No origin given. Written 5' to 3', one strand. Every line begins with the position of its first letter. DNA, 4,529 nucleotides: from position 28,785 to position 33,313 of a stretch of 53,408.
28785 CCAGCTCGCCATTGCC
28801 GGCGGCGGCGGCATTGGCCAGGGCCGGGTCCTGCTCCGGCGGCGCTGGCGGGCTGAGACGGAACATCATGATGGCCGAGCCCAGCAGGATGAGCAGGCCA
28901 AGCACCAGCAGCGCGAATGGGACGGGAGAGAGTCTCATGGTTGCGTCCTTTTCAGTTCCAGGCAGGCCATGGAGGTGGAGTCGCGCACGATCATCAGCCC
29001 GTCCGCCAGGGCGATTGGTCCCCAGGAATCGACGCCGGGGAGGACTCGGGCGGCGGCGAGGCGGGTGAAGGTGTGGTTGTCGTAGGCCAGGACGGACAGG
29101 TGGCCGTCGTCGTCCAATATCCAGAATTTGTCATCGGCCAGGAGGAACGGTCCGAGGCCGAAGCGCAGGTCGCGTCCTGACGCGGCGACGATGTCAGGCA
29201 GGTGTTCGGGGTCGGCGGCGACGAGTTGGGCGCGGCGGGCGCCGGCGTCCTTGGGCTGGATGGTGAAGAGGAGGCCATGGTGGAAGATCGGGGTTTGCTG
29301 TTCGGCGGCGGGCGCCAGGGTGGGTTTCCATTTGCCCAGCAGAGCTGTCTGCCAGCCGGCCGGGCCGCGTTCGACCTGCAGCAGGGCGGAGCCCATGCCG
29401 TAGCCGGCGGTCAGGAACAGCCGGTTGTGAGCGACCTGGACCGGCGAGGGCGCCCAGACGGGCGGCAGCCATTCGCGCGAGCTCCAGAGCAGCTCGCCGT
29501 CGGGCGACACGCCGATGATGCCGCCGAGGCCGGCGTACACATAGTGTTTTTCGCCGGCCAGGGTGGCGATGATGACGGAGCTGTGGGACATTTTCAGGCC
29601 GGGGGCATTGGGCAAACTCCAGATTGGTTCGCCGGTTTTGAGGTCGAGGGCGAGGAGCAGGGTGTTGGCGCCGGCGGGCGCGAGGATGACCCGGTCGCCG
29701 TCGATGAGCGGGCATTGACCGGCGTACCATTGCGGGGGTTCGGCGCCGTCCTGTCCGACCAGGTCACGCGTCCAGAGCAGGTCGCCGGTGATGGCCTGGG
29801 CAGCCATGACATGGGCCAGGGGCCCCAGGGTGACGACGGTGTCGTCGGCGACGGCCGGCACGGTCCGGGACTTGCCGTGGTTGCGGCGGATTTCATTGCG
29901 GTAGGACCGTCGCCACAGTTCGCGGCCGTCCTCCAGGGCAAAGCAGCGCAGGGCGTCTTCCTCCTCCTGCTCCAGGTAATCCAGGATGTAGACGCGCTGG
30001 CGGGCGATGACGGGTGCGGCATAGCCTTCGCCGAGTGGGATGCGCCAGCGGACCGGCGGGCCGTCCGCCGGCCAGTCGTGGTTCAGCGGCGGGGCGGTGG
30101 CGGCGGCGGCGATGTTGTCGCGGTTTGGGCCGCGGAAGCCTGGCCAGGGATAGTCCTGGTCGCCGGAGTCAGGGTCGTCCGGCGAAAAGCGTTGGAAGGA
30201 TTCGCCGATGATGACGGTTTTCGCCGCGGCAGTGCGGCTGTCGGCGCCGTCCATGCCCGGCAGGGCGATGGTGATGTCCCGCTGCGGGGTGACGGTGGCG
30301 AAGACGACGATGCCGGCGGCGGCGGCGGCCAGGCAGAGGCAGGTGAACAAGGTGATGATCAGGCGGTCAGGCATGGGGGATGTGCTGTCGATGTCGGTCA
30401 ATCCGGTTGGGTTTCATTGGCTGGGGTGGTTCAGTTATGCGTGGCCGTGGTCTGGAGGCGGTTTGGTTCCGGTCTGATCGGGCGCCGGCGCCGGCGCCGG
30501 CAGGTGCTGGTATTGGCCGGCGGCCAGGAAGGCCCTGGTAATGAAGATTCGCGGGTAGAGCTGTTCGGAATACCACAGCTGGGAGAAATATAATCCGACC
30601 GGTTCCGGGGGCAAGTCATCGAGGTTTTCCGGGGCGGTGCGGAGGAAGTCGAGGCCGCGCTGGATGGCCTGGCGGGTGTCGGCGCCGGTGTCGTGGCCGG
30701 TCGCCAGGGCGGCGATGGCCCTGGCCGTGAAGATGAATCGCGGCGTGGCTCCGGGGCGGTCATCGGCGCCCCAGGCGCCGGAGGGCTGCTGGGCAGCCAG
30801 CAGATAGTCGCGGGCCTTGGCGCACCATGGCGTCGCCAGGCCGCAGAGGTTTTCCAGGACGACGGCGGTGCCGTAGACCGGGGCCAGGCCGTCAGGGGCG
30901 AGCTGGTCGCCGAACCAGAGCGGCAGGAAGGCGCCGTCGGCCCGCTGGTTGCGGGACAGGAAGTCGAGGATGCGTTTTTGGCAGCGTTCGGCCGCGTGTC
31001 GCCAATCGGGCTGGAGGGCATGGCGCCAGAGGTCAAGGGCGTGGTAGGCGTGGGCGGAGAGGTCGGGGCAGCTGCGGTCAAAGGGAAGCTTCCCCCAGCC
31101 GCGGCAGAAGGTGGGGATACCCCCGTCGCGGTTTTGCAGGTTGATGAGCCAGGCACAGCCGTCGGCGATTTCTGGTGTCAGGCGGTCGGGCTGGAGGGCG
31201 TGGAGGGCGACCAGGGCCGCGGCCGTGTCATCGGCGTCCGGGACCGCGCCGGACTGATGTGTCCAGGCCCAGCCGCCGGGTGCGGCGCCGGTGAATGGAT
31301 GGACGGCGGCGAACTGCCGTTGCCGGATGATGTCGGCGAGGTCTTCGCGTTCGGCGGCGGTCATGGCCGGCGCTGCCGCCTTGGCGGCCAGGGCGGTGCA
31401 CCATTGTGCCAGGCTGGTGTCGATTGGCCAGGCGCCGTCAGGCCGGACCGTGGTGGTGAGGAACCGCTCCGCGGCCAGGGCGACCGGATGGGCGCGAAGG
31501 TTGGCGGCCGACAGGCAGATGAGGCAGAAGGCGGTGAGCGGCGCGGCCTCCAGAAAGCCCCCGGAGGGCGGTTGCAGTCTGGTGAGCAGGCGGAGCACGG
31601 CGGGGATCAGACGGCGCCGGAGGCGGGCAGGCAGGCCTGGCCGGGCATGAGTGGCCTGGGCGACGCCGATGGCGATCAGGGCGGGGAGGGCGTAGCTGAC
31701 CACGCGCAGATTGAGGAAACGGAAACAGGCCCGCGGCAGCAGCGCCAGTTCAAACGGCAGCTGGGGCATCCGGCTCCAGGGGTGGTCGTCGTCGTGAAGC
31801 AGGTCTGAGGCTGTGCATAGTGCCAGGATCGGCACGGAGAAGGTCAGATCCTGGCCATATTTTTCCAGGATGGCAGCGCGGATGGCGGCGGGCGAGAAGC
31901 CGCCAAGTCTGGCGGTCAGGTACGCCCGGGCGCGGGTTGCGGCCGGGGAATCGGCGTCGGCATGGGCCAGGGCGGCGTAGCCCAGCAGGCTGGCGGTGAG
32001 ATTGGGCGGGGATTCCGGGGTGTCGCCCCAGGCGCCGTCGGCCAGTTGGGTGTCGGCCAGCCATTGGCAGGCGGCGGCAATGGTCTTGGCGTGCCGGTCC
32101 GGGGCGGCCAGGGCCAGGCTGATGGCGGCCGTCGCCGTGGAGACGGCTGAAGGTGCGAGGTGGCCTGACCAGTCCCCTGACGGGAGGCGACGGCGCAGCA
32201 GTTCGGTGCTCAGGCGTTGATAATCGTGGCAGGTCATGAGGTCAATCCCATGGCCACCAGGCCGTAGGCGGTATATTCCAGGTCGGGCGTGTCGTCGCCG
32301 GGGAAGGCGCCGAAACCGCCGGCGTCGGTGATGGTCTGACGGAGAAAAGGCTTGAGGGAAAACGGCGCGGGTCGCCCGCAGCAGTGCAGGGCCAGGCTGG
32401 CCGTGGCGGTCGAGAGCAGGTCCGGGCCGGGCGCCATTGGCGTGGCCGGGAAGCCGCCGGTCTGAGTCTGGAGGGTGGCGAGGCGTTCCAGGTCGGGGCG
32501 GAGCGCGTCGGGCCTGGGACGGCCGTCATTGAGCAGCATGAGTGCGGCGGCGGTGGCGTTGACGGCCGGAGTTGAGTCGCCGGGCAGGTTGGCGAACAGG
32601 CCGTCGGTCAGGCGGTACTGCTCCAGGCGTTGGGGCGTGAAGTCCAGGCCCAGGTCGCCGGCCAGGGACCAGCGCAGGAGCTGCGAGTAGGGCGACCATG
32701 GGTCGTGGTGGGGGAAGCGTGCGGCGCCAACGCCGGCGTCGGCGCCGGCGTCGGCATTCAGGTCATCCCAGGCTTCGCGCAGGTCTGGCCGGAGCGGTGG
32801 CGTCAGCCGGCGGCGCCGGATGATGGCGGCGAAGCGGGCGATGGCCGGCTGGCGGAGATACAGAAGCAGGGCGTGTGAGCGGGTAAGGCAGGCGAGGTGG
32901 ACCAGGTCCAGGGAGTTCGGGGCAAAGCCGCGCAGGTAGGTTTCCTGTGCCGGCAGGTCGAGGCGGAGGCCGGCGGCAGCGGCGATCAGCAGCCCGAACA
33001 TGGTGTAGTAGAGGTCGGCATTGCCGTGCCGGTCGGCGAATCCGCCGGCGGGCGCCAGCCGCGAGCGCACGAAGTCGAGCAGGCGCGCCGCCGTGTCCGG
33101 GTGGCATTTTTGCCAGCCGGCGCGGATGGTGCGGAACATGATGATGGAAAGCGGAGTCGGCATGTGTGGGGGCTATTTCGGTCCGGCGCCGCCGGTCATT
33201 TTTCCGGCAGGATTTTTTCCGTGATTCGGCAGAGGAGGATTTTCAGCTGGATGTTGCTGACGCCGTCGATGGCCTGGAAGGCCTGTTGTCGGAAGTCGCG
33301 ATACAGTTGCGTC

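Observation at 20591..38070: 17.5-kb, 14-gene co-directional cluster fusing a terpenoid-cyclase module, an NADH-to-periplasm electron conduit and four envelope beta-propeller proteins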

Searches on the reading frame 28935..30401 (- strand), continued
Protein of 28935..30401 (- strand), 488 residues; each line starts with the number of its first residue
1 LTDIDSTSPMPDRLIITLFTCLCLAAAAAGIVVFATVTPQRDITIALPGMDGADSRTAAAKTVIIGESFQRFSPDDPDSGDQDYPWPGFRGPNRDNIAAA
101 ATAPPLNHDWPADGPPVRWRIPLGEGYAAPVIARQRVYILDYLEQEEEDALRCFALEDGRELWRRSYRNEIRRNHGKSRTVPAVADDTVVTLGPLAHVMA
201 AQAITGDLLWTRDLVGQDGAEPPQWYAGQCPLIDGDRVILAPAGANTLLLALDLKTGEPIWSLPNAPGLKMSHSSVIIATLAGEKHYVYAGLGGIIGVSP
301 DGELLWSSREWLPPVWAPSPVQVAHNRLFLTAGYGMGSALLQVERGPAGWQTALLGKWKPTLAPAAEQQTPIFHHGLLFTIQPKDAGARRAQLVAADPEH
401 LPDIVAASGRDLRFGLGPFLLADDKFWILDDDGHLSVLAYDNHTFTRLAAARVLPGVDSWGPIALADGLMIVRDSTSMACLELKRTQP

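Call 96: fold_search(model_id=the predicted structure, library=pdb)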
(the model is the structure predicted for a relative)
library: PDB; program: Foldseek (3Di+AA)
matches with E <= 10: 1767; with E <= 0.001: 1305
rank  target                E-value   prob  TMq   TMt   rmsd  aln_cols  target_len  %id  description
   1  9cnz_B                1.7e-16  1.00  0.54  0.72   7.5       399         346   17  Structure of BAM complexed with PTB2 ligand in detergent (released 2024-12-25)
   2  9co0_B                1.9e-16  1.00  0.53  0.71   6.9       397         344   17  CryoEM structure of BAM in complex with the PTB2 open-state inhibitor (in SMA nanodisc) (released 2024-12-25)
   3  9cnx_B                3.7e-15  1.00  0.53  0.70   6.9       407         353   16  CryoEM structure of BAM in complex with the PTB1 closed-state inhibitor (in DDM detergent) (released 2024-12-25)
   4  7tt2_B                4.3e-15  1.00  0.55  0.73   7.5       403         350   15  BamABCDE bound to substrate EspP class 3 (released 2022-03-30)
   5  3q7o                  5.0e-15  1.00  0.54  0.69   7.9       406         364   16  The crystal structure of BamB from the BAM complex in spacegroup P213 (released 2011-02-09)
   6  9cnw_B                5.5e-15  1.00  0.53  0.70   7.8       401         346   16  CryoEM structure of the APO-BAM complex in DDM detergent (released 2024-12-25)
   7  7cqy_F                6.4e-15  1.00  0.57  0.61   7.2       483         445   13  Tetrathionate hydrolase from Acidithiobacillus ferrooxidans mutant - D325N (released 2021-01-27)
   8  9mgf_B                6.7e-15  1.00  0.54  0.69   8.2       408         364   15  beta-barrel assembly machine from Escherichia coli in a middle state of substrate assembly (released 2025-12-17)
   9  6lyq_B                9.5e-15  1.00  0.53  0.68   8.6       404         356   17  Structure of the BAM complex (released 2021-01-06)
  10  8orr                  1.0e-14  1.00  0.54  0.71   6.8       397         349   16  Outer membrane protein assembly factor BamB from Klebsiella pneumoniae (released 2024-04-24)
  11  3p1l                  1.1e-14  1.00  0.56  0.72   6.5       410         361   17  Crystal structure of Escherichia coli BamB, a lipoprotein component of the beta-barrel assembly machinery complex, nativ (released 2010-12-22)
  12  9p1u_B                1.2e-14  1.00  0.54  0.72   6.7       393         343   17  beta-barrel assembly machine from Escherichia coli in an late state of LptD assembly (released 2026-03-11)
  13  2yh3                  1.4e-14  1.00  0.57  0.74   5.5       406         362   16  The structure of BamB from E. coli (released 2011-05-25)
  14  3q54                  1.4e-14  1.00  0.54  0.71   7.5       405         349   16  Crystal structure of Escherichia coli BamB (released 2012-05-09)
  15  3prw                  1.8e-14  1.00  0.55  0.71   7.7       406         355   16  Crystal structure of the lipoprotein BamB (released 2011-01-19)
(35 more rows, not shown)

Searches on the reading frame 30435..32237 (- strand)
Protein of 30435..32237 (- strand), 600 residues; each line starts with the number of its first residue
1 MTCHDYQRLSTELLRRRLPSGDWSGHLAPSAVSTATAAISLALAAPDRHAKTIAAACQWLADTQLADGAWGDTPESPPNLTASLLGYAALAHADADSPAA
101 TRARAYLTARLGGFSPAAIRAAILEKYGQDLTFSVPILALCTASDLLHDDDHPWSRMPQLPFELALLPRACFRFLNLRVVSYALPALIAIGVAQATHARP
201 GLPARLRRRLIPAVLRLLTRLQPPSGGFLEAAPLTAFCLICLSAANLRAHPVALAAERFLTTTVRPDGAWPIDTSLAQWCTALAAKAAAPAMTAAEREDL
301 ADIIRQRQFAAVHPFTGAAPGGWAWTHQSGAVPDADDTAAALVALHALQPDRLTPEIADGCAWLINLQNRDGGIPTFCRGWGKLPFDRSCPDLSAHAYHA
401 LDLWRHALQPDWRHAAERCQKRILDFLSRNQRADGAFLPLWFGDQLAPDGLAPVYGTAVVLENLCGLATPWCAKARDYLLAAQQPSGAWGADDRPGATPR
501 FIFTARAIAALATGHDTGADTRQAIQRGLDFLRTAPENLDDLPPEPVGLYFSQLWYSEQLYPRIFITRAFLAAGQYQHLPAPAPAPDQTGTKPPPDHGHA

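Call 7: search_protein_families(library=pfam, proteins=[window:30435-32237:-], max_evalue=0.01)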
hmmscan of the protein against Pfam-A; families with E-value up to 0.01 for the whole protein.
window:30435-32237:- (600 aa): 4 families
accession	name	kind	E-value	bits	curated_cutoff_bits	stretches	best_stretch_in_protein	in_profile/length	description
PF13243.12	SQHop_cyclase_C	-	4.6e-24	85.5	26.1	2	279-534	5-276/319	Squalene-hopene cyclase C-terminal domain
PF13249.12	SQHop_cyclase_N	-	1.9e-17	63.8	26.2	1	10-117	5-112/291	Squalene-hopene cyclase N-terminal domain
PF00432.27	Prenyltrans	-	4.9e-06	26.6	26.5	0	276-378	31-122/304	Prenyltransferase alpha-alpha toroid domain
PF07678.20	TED_complement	-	0.0035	16.9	22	0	226-373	146-295/312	A-macroglobulin TED domain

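Call 9: search_protein_families(library=ncbifam, proteins=[window:30435-32237:-], max_evalue=0.001)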
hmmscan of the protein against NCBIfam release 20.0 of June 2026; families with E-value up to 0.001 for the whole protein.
window:30435-32237:- (600 aa): 5 families
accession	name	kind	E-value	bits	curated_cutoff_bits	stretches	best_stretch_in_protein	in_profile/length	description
TIGR01787.1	squalene_cyclas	subfamily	1.2e-23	83.6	322.7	2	317-532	346-577/622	squalene/oxidosqualene cyclases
TIGR03463.1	osq_cycl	subfamily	4.9e-23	81.3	851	2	303-569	336-630/634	2,3-oxidosqualene cyclase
TIGR01507.1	hopene_cyclase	equivalog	3.1e-20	72.1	431.1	1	317-532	365-590/640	squalene--hopene cyclase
NF053823.1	SCO2321_fam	equivalog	4.4e-09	35.7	300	1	33-101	101-169/405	SCO2321 family membrane protein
TIGR04277.1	squa_tetra_cyc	equivalog_domain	7.3e-05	21.5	500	1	321-380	350-408/624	tetrahymanol synthase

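Call 25: search_solved_structures(query=window:30435-32237:-, max_evalue=0.001, show_alignments=1)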
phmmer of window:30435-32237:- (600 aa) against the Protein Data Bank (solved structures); distinct sequences matched with E-value up to 0.001: 11.
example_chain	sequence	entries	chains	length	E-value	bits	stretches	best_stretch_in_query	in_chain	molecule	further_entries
1gsz_A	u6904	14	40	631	3.8e-15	58.6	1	221-501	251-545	SQUALENE--HOPENE CYCLASE | SQUALENE-HOPENE CYCLASE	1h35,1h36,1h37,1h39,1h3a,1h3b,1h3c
2sqc_A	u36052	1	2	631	5.1e-14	54.9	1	215-501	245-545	SQUALENE-HOPENE CYCLASE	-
3sqc_A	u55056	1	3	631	7.9e-14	54.3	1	221-501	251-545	SQUALENE--HOPENE CYCLASE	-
7xq4_A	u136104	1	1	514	1.4e-07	33.6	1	248-514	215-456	SQHop_cyclase_C domain-containing protein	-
7xr7_A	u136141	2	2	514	4.3e-07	32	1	248-514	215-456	SQHop_cyclase_C domain-containing protein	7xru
8zg0_A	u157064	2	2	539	7.6e-07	31.2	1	248-514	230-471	Squalene cyclase C-terminal domain-containing protein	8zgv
8zg1_A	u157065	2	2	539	1.2e-06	30.5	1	248-441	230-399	Squalene cyclase C-terminal domain-containing protein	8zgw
8zg5_A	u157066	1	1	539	2.2e-06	29.7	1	248-514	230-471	Squalene cyclase C-terminal domain-containing protein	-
7xqz_A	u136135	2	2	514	2.3e-06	29.6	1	248-514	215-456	SQHop_cyclase_C domain-containing protein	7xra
1w6k_A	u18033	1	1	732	0.00022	23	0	356-506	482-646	LANOSTEROL SYNTHASE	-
1w6j_A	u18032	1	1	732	0.00028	22.7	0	356-505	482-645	LANOSTEROL SYNTHASE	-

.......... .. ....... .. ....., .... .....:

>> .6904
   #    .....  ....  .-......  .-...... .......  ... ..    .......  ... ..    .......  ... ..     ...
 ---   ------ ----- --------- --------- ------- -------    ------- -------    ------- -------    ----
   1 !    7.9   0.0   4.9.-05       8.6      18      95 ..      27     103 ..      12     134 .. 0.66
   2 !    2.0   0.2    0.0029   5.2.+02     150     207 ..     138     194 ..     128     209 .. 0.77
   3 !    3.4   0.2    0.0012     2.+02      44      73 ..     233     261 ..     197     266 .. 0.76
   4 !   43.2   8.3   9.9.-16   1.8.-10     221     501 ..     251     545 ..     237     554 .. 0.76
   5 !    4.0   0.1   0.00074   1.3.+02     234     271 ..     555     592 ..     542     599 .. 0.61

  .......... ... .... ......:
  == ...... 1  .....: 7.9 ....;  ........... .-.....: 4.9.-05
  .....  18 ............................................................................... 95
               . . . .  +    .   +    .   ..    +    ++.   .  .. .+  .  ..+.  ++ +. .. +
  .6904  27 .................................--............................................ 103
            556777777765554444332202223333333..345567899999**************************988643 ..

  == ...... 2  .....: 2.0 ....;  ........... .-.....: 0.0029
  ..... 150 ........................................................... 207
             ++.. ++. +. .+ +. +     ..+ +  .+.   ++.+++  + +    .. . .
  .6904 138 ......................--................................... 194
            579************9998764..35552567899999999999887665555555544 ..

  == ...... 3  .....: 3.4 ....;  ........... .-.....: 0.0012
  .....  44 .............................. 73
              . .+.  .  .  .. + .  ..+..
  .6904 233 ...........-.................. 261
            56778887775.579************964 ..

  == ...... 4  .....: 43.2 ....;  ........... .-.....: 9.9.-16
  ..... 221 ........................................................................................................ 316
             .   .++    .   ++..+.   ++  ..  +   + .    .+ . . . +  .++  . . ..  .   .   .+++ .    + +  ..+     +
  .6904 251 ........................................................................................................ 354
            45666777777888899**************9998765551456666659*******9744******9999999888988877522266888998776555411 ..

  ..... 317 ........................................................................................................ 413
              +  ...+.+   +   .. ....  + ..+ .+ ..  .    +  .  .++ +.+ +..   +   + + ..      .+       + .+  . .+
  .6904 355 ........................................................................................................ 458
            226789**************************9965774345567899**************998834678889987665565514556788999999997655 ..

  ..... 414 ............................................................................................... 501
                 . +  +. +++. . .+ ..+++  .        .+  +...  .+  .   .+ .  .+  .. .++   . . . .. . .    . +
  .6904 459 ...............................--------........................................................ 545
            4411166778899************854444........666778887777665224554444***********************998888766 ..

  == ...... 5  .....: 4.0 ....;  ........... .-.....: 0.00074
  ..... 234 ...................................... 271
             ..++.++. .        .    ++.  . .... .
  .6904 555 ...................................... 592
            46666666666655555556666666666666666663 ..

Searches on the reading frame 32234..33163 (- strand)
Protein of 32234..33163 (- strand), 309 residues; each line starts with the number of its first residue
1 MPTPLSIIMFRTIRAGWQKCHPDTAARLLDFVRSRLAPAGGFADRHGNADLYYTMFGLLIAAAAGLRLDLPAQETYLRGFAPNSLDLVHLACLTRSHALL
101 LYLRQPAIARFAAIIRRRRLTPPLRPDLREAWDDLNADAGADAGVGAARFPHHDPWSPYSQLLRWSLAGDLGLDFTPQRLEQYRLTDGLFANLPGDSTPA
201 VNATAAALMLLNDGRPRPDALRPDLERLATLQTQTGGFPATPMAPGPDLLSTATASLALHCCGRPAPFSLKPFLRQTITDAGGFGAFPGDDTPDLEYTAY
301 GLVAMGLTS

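Call 7: search_protein_families(library=pfam, proteins=[window:32234-33163:-], max_evalue=0.01)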
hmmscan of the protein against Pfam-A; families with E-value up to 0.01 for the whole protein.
window:32234-33163:- (309 aa): 0 families

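Call 9: search_protein_families(library=ncbifam, proteins=[window:32234-33163:-], max_evalue=0.001)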
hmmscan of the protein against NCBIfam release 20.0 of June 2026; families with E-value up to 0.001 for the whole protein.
window:32234-33163:- (309 aa): 0 families

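Call 26: search_solved_structures(query=window:32234-33163:-, max_evalue=1)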
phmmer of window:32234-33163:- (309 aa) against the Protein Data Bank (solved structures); distinct sequences matched with E-value up to 1: 0.

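Call 50: search_solved_structures(query=A3, max_evalue=1)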
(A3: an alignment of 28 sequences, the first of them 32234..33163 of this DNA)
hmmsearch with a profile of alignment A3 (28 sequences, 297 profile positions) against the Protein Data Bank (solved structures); distinct sequences matched with E-value up to 1: 41.
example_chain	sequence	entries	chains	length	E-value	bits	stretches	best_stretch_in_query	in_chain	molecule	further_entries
8zg0_A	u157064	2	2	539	1.3e-08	37.9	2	153-276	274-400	Squalene cyclase C-terminal domain-containing protein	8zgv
7xqz_A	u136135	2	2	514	3.1e-08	36.7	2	159-276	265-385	SQHop_cyclase_C domain-containing protein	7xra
8zg5_A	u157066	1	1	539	3.7e-08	36.4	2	159-276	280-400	Squalene cyclase C-terminal domain-containing protein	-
7xr7_A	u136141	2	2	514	3.7e-08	36.4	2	160-276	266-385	SQHop_cyclase_C domain-containing protein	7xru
8zg1_A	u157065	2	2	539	3.7e-08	36.4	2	158-276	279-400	Squalene cyclase C-terminal domain-containing protein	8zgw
7xq4_A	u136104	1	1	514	4.6e-08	36.1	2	160-276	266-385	SQHop_cyclase_C domain-containing protein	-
3pz1_B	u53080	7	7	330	5.7e-08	35.8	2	199-275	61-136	Geranylgeranyl transferase type-2 subunit beta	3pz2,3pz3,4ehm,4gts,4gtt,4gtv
1dce_B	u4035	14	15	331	5.8e-08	35.8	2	199-275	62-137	PROTEIN (RAB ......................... BETA SUBUNIT) | RAB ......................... BETA SUBUNIT | Geranylgeranyl transferase type-2 subunit beta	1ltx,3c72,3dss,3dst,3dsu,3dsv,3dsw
6o60_B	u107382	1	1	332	8e-08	35.3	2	105-225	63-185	Geranylgeranyl transferase type-2 subunit beta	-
6j6x_B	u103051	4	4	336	8.5e-08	35.3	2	105-225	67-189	Geranylgeranyl transferase type-2 subunit beta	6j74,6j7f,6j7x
3euv_B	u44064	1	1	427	8.6e-06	28.7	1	158-226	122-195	Protein farnesyltransferase subunit beta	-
2h6h_B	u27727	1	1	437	1.1e-05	28.3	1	137-226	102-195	Protein farnesyltransferase beta subunit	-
2h6i_B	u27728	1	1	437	1.4e-05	27.9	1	158-226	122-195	Protein farnesyltransferase beta subunit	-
1n94_B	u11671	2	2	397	3.1e-05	26.8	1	125-274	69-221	Protein farnesyltransferase beta subunit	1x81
1ft2_B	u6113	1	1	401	3.3e-05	26.8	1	125-274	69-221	PROTEIN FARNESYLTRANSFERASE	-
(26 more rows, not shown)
